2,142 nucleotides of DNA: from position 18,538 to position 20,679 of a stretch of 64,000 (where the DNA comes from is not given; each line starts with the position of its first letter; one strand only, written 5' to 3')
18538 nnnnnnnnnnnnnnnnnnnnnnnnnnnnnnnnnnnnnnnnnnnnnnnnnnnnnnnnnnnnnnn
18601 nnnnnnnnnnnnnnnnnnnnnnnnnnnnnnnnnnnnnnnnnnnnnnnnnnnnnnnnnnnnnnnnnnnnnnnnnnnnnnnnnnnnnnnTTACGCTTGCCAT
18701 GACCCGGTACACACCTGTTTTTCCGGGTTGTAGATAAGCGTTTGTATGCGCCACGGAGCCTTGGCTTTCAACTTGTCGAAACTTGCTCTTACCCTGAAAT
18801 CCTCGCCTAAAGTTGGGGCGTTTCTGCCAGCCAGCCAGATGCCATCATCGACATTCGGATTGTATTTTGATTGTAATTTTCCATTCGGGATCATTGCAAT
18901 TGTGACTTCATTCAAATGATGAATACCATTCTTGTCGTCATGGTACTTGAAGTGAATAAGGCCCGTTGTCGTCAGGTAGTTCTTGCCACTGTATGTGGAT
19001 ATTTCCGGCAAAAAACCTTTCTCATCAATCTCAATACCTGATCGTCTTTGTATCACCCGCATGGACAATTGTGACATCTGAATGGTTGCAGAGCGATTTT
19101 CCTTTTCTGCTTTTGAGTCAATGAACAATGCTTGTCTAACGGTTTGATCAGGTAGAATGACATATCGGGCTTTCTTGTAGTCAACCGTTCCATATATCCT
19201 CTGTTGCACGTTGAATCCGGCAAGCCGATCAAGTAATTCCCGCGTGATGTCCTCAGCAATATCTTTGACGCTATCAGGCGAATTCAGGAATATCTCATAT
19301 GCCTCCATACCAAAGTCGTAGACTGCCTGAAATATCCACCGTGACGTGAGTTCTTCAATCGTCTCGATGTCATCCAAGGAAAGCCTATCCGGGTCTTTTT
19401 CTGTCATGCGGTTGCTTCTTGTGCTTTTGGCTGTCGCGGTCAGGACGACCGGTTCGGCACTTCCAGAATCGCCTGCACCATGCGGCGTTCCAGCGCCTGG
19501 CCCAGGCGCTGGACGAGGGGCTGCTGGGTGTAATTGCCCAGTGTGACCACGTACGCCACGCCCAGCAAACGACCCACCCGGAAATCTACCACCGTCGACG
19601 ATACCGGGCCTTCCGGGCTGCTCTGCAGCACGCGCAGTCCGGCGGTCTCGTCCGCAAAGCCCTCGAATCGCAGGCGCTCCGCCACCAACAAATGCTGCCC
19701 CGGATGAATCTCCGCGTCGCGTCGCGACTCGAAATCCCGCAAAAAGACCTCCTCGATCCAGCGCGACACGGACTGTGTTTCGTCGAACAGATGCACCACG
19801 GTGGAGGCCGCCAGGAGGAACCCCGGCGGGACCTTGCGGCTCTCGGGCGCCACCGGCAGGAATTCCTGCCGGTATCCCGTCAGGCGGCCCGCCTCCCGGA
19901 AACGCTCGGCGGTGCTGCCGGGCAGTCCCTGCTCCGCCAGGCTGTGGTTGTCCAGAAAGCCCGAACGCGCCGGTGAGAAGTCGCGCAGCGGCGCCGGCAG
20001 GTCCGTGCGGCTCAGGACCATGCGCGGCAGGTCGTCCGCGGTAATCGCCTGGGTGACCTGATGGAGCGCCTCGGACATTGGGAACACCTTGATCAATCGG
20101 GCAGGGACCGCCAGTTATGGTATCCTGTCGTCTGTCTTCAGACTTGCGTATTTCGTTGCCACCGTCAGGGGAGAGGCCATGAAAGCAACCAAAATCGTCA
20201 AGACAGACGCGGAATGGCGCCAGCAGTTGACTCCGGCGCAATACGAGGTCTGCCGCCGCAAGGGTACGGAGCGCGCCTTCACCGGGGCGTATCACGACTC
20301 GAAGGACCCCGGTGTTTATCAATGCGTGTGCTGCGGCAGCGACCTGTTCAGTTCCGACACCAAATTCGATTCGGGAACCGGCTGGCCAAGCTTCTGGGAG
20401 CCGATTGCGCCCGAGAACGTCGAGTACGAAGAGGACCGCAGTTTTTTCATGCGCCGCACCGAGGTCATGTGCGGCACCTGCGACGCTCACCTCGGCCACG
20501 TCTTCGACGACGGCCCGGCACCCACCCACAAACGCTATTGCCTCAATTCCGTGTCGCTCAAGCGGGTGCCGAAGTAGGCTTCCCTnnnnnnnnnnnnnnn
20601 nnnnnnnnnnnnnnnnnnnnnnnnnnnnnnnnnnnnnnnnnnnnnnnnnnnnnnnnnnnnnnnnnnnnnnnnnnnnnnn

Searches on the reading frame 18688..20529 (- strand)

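Call 79: search_protein_families(library=pfam, proteins=[window:18688-20529:-], max_evalue=0.0001)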
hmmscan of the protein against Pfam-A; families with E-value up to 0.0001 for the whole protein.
window:18688-20529:- (613 aa): 1 family
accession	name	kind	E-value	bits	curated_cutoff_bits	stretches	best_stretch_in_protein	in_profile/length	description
PF11487.14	RestrictionSfiI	-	7.7e-86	288.5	25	1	409-598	87-292/292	Type II restriction enzyme SfiI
